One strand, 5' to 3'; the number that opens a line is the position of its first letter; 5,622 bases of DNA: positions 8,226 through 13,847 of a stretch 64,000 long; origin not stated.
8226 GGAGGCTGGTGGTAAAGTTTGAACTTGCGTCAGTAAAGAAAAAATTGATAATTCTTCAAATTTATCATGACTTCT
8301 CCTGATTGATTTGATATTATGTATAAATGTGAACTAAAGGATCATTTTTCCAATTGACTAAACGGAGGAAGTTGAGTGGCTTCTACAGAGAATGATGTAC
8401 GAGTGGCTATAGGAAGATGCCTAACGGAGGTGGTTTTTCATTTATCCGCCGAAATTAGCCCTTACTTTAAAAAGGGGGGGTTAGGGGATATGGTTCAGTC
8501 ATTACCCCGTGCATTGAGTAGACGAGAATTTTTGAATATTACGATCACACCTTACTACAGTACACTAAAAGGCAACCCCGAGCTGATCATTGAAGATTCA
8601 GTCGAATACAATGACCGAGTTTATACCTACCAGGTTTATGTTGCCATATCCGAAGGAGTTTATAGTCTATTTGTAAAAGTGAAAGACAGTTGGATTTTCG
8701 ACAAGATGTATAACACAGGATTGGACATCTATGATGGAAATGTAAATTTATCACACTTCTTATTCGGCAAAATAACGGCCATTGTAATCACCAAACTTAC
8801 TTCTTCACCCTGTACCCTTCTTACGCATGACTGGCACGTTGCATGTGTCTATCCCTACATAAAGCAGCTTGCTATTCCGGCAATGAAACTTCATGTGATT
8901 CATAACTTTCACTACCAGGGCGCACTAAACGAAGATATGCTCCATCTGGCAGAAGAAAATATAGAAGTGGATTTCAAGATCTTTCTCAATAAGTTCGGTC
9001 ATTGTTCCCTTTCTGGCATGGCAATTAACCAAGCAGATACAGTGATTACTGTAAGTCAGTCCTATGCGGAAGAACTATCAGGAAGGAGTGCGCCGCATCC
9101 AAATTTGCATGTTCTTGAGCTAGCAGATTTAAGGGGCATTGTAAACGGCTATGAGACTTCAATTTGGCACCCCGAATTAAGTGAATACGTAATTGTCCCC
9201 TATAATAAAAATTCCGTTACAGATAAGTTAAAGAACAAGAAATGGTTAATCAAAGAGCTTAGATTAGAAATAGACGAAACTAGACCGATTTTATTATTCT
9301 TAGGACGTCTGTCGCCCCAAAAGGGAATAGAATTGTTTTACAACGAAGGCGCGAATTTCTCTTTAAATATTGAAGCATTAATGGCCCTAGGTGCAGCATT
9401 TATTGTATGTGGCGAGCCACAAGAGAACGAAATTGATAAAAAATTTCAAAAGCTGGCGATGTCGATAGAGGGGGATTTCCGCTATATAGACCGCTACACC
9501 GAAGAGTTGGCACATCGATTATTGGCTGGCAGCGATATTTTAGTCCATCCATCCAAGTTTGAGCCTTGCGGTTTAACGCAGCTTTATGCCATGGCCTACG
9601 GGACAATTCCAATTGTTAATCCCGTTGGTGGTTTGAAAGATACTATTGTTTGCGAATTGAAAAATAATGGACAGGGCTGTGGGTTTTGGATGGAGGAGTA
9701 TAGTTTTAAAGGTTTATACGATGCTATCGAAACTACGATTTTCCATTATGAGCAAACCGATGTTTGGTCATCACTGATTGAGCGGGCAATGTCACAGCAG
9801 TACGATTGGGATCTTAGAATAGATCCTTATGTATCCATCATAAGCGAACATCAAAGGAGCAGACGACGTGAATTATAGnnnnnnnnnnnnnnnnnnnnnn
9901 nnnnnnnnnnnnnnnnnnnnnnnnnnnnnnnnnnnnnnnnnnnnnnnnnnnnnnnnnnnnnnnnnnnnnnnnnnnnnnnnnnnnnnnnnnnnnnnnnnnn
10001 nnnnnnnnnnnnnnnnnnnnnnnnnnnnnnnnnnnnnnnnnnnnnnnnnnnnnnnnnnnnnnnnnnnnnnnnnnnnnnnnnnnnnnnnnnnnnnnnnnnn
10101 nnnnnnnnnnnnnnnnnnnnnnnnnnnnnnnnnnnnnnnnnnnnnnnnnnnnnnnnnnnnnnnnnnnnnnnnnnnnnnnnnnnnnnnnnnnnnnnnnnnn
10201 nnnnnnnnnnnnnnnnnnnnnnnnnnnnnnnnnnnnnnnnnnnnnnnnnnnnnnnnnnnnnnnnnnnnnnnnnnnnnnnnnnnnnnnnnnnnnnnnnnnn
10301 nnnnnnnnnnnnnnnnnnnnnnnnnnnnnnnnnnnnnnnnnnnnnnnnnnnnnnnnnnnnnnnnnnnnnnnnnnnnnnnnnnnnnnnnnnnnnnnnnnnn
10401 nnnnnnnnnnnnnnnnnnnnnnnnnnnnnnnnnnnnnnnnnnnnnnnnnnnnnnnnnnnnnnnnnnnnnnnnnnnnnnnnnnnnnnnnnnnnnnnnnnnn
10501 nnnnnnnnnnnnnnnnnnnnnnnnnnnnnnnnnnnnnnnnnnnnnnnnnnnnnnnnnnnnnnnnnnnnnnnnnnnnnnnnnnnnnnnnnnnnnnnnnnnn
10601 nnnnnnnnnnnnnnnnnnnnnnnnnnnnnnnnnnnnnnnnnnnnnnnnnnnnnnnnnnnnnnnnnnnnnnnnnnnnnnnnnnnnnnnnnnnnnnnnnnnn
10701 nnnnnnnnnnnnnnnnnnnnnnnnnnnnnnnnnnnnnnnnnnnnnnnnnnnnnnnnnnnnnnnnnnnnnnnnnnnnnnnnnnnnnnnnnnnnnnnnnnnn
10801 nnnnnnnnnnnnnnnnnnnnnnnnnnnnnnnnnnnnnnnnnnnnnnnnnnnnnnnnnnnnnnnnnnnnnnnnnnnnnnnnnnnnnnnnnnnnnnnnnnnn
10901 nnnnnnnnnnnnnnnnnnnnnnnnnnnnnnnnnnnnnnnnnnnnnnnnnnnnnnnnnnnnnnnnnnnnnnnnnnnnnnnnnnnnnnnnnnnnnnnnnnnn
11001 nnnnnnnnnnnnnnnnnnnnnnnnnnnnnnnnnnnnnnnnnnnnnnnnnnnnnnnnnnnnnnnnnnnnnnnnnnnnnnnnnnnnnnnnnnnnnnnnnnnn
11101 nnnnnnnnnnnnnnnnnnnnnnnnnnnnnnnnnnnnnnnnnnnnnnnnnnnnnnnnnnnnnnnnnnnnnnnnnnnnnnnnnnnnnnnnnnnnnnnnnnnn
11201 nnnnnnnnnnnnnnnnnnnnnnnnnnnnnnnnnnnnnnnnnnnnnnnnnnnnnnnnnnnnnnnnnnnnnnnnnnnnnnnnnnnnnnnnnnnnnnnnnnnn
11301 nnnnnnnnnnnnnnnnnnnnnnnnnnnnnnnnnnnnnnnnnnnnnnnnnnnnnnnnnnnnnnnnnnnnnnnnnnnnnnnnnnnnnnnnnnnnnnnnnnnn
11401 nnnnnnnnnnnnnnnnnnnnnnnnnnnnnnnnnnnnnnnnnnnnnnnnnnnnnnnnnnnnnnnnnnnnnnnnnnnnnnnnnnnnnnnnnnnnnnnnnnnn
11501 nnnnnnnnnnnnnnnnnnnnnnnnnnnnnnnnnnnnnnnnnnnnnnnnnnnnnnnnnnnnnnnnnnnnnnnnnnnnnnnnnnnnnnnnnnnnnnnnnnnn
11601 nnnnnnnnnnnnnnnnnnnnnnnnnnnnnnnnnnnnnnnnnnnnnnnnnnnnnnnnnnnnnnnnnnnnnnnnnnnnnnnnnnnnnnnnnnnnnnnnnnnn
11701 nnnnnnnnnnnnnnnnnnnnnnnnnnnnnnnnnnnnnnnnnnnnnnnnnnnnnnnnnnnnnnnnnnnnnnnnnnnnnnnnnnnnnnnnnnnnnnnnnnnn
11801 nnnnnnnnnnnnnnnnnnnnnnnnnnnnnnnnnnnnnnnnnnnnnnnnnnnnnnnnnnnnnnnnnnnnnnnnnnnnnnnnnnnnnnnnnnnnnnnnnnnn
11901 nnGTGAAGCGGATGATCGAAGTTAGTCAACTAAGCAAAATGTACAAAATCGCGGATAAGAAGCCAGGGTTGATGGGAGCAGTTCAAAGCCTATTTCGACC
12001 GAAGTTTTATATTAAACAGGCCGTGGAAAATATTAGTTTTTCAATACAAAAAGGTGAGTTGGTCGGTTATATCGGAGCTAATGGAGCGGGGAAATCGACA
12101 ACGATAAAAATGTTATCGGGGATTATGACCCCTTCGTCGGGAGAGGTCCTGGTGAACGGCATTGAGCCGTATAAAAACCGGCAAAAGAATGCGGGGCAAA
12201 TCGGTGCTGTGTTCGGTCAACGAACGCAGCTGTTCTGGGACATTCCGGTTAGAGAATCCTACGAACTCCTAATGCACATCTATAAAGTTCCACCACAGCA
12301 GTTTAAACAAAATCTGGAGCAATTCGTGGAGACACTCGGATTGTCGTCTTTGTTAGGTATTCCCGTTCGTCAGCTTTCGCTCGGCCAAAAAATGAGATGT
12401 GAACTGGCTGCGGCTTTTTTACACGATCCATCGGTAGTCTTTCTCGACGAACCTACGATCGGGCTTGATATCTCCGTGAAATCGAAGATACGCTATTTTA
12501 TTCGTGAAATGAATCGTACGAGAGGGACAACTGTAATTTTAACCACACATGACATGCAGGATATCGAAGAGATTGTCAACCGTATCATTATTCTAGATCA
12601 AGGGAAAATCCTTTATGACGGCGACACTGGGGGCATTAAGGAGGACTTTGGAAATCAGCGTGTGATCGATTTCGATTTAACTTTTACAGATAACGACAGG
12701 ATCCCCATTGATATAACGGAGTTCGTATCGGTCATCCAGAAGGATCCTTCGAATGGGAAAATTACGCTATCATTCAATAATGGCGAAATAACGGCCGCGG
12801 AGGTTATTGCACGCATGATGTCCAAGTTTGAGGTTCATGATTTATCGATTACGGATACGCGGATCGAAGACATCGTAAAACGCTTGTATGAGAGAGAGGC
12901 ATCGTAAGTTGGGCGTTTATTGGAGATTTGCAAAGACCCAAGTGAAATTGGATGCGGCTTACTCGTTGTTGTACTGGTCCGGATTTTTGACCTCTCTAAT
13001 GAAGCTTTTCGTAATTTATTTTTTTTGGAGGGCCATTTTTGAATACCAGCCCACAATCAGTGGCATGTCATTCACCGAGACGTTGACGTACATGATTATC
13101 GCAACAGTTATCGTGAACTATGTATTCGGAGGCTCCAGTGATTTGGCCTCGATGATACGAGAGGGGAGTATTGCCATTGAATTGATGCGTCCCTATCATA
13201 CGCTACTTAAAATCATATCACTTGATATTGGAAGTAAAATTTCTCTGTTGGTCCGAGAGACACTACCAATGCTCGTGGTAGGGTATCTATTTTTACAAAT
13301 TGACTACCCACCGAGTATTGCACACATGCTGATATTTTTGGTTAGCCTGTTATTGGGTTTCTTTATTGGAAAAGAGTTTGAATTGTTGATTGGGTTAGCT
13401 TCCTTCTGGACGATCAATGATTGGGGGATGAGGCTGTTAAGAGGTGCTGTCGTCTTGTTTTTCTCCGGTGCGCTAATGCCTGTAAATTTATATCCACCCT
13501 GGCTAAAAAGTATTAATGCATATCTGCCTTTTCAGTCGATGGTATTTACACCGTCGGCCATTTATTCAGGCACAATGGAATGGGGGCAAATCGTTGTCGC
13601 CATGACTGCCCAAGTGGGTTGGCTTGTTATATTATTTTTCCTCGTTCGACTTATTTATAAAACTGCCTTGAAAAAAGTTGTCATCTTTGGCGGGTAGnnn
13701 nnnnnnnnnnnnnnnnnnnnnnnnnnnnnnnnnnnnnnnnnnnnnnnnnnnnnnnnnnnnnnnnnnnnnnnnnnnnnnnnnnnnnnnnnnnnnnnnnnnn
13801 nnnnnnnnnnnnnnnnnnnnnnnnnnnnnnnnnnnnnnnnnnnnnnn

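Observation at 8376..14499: Operon coupling a GlgA-like glucan synthase, a signal-peptide-less CGTase-architecture GH13 enzyme and an ABC-2 exporter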

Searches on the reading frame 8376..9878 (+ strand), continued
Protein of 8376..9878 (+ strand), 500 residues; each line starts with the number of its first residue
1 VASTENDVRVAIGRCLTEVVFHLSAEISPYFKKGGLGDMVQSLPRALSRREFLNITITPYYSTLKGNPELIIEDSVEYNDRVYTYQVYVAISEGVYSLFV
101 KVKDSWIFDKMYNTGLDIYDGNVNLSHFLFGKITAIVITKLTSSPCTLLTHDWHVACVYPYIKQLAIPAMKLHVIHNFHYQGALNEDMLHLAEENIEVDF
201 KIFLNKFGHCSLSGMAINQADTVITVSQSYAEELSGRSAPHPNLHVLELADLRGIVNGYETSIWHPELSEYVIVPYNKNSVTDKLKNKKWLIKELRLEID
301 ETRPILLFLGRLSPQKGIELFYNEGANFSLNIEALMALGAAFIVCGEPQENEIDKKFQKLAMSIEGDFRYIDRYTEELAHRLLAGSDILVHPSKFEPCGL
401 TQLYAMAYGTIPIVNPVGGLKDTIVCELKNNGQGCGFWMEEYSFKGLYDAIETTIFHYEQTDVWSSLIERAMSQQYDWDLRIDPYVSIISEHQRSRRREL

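Call 38: search_protein_families(library=pfam, proteins=[L011:3777-5105:+, L011:5243-6460:+, L011:6828-7883:+, L011:7983-9962:+, L011:9986-11503:+, L011:11454-12533:+, L011:12795-13571:+, L011:13639-14826:+, L011:14867-15871:+, L011:15908-16726:+], max_evalue=0.0001)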
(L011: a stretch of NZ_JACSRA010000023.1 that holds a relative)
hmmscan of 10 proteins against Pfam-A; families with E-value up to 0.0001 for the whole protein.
L011:3777-5105:+ (442 aa): 3 families
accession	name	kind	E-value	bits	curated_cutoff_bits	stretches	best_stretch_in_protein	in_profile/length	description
PF01769.21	MgtE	-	1.4e-36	125.9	27.6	1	310-433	1-125/125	Divalent cation transporter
PF00571.33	CBS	-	2.2e-20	73.1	24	2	190-245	1-56/57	CBS domain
PF03448.22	MgtE_N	-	3.2e-17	63.3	25.9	1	25-124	2-102/102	MgtE intracellular N domain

L011:5243-6460:+ (405 aa): 3 families
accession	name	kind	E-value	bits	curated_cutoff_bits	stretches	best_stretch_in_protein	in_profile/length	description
PF07687.19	M20_dimer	-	6.3e-14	52.3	21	1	205-308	1-106/107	Peptidase dimerisation domain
PF01546.33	Peptidase_M20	-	7.9e-12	45.9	24.6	1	139-401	34-205/206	Peptidase family M20/M25/M40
PF05343.19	Peptidase_M42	-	1.3e-06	28.1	23.2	0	139-202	133-195/292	M42 glutamyl aminopeptidase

L011:6828-7883:+ (351 aa): 1 family
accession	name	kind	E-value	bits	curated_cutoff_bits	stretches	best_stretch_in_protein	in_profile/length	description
PF04055.27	Radical_SAM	-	7e-14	52.8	29.5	1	40-201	2-158/166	Radical SAM superfamily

L011:7983-9962:+ (659 aa): 2 families
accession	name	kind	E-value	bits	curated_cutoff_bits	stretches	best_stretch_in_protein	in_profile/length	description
PF00128.31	Alpha-amylase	-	2.1e-61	209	22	1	216-544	2-360/446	Alpha amylase, catalytic domain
PF16657.11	Malt_amylase_C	-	7.5e-08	32.8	27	1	583-642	1-58/75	Maltogenic Amylase, C-terminal domain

L011:9986-11503:+ (505 aa): 4 families
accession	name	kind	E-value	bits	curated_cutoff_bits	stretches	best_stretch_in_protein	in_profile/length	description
PF08323.17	Glyco_transf_5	-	2.7e-37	129.2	22.7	1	8-235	2-234/239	Starch synthase catalytic domain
PF00534.26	Glycos_transf_1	-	8e-16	58.5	26.4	1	283-454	5-156/172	Glycosyl transferases group 1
PF13692.12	Glyco_trans_1_4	-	2.2e-09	38.1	27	1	296-432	2-120/142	Glycosyl transferases group 1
PF20706.3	GT4-conflict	-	2.8e-06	27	26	1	292-439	194-335/385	Family 4 Glycosyltransferase in conflict systems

L011:11454-12533:+ (359 aa): 3 families
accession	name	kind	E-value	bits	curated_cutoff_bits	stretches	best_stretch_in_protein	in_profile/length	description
PF00535.33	Glycos_transf_2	-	5.5e-37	127.7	23.3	1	10-166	1-162/168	Glycosyl transferase family 2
PF10111.15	Glyco_tranf_2_2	-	1e-13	51.9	27.3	1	10-229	1-215/276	Glycosyltransferase like family 2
PF13641.12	Glyco_tranf_2_3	-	2.5e-07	31.4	27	1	9-216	3-197/230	Glycosyltransferase like family 2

L011:12795-13571:+ (258 aa): 1 family
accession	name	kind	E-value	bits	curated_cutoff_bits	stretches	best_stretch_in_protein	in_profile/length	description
PF01261.30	AP_endonuc_2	-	1.3e-15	58.3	31.1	1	25-254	8-248/249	Xylose isomerase-like TIM barrel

L011:13639-14826:+ (395 aa): 2 families
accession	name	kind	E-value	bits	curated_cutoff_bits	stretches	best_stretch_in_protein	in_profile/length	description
PF07690.21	MFS_1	-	6.3e-19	68.5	33.4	1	21-338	14-336/347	Major Facilitator Superfamily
PF00083.30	Sugar_tr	-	3.2e-05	23.4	22.3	1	58-182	66-191/452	Sugar (and other) transporter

L011:14867-15871:+ (334 aa): 0 families

L011:15908-16726:+ (272 aa): 1 family
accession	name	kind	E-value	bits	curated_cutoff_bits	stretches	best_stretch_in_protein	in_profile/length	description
PF04055.27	Radical_SAM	-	2.3e-18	67.3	29.5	1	25-184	1-155/166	Radical SAM superfamily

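Call 44: search_protein_families(library=padloc, proteins=[window:8376-9878:+], max_evalue=0.001)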
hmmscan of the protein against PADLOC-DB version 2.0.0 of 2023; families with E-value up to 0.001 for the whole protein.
window:8376-9878:+ (500 aa): 0 families

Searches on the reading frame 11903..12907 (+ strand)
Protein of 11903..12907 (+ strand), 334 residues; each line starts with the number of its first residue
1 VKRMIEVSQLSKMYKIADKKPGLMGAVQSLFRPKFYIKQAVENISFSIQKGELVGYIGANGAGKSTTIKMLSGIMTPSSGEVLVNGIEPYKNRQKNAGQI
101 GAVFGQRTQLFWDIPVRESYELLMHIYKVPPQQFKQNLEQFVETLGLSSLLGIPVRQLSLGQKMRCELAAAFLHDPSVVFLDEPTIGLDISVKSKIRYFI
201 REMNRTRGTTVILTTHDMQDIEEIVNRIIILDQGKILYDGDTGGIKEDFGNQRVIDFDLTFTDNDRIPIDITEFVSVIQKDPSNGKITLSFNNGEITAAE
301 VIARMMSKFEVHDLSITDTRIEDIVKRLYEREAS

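Call 5: search_protein_families(library=pfam, proteins=[window:11903-12907:+], max_evalue=0.01)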
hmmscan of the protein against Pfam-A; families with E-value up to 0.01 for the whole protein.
window:11903-12907:+ (334 aa): 3 families
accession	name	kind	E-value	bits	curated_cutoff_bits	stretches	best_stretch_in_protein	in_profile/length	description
PF00005.33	ABC_tran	-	1.4e-29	103.9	25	1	42-185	2-136/137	ABC transporter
PF13304.12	AAA_21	-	3.2e-14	54.1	27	1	141-217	221-299/304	AAA domain, putative AbiEii toxin, Type IV TA system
PF13732.12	DrrA1-3_C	-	0.0048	18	27.4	0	243-324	4-76/81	ATP-binding protein DrrA1-3-like, C-terminal domain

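Call 6: search_protein_families(library=ncbifam, proteins=[window:11903-12907:+], max_evalue=0.01)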
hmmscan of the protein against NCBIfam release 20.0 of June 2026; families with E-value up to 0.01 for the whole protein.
window:11903-12907:+ (334 aa): 189 families (the best 25 are shown)
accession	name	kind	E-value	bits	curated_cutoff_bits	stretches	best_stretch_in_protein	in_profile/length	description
TIGR01188.1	drrA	subfamily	1e-57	195.7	312.45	1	39-324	7-296/302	daunorubicin resistance ABC transporter, ATP-binding protein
TIGR03522.1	GldA_ABC_ATP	equivalog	2e-51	175.3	402.6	1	34-326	11-298/301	gliding motility-associated ABC transporter ATP-binding subunit GldA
TIGR03864.1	PQQ_ABC_ATP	hypoth_equivalog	1.1e-44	152.7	302.25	1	34-254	10-228/236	ABC transporter, ATP-binding subunit, PQQ-dependent alcohol dehydrogenase system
NF033858.1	ABC2_perm_RbbA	equivalog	2.4e-42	144.9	1050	1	35-248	276-487/909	ribosome-associated ATPase/putative transporter RbbA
TIGR04521.1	ECF_ATPase_2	equivalog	6.4e-41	140.3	330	1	36-244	16-231/279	energy-coupling factor transporter ATPase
TIGR04520.1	ECF_ATPase_1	equivalog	2.4e-38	132.1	315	1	38-248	15-226/269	energy-coupling factor transporter ATPase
TIGR04406.1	LPS_export_lptB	equivalog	5.1e-37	127.4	240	1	34-248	10-225/239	LPS export ABC transporter ATP-binding protein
TIGR00968.1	3a0106s01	subfamily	1.2e-36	126.4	342.75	1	35-257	10-230/237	sulfate ABC transporter ATP-binding protein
NF010060.0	PRK13537.1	equivalog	6.7e-35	120.5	521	1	35-243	25-231/314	nodulation factor ABC transporter ATP-binding protein NodI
NF040933.2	ABC_arch_GlcV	equivalog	1.5e-34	119.5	450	1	27-248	8-232/357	glucose ABC transporter ATP-binding protein GlcV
TIGR03740.1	galliderm_ABC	subfamily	8.8e-34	117.1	309.75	1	34-242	9-208/223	lantibiotic protection ABC transporter ATP-binding subunit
NF010158.0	PRK13637.1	equivalog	1.5e-33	116.1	390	1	36-242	18-229/287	energy-coupling factor transporter ATPase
TIGR02673.1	FtsE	equivalog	1.6e-33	116.2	264.85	1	39-235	16-214/214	cell division ATP-binding protein FtsE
NF010059.0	PRK13536.1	equivalog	1.6e-33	115.9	549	1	35-250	53-267/342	nodulation factor ABC transporter ATP-binding protein NodI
NF043075.1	MMSYN1_0197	equivalog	2.1e-33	115.7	550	1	37-257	14-232/341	spermidine/putrescine ABC transporter ATP-binding protein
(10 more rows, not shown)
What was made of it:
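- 11912..12907 (+): ABC ATPase (331 aa from ATG 11912) with Walker A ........, signature LSLGQ and Walker B VVFLDE. Pfam PF00005 and DrrA-type NCBIfam hits (calls 5, 6).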

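Call 44: search_protein_families(library=padloc, proteins=[window:11912-12907:+], max_evalue=0.001)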
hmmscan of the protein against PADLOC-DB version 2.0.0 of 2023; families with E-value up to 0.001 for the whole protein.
window:11912-12907:+ (331 aa): 10 families
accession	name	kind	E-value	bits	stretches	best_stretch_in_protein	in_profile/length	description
PDLC04135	mad3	-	1.8e-25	88.3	2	151-230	260-339/374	mads_3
PDLC02980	AriA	-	1.6e-12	46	1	145-215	228-300/304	-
PDLC04140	mad8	-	3.7e-10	37.8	1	36-220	15-239/314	mads_8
PDLC04164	AriA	-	1.6e-07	29.2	1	150-214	167-232/253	-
PDLC02914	ATPase-Toprim_I-B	-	3.4e-07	27.8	1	174-216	204-246/443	-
PDLC04175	HEC-01A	-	8.4e-05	19.8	0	49-69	26-46/363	-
PDLC03878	NsnB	-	0.00027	18.8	0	169-221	233-284/345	-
PDLC02915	ATPase-Toprim_I-B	-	0.00029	17.8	0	174-224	257-305/623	-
PDLC02335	AbiLi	-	0.00039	17.6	0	53-69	81-97/326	AbiLi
PDLC04180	HEC-01A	-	0.00043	17.6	0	172-218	275-321/382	-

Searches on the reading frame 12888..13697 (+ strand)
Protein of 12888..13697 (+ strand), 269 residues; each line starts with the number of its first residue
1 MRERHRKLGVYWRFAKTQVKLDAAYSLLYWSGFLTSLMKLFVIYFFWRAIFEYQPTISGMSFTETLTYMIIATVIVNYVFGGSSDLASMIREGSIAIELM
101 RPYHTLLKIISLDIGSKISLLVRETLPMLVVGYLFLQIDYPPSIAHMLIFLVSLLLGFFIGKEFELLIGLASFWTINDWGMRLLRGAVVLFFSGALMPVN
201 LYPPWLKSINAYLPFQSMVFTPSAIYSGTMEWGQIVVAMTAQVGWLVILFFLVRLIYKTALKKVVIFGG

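Call 5: search_protein_families(library=pfam, proteins=[window:12888-13697:+], max_evalue=0.01)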
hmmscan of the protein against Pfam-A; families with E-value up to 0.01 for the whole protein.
window:12888-13697:+ (269 aa): 1 family
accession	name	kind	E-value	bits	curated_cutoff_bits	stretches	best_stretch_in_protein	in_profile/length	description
PF06182.17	ABC2_membrane_6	-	8.4e-17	62.2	22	1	38-264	2-225/229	ABC-2 family transporter protein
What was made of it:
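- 12888..13697 (+): ABC-2 permease 1 (PF06182/DUF990). The start codon is uncertain. Pfam 8.4e-17 (call 5).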

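Call 6: search_protein_families(library=ncbifam, proteins=[window:12888-13697:+], max_evalue=0.01)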
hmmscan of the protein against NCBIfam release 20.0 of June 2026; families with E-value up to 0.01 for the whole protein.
window:12888-13697:+ (269 aa): 1 family
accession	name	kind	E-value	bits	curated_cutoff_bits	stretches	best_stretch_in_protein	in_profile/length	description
TIGR00025.1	Mtu_efflux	paralog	0.0014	18.2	146.9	1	90-248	66-221/238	ABC transporter efflux protein, DrrB family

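Call 44: search_protein_families(library=padloc, proteins=[window:12888-13697:+], max_evalue=0.001)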
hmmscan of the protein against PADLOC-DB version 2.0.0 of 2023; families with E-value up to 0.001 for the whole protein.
window:12888-13697:+ (269 aa): 0 families
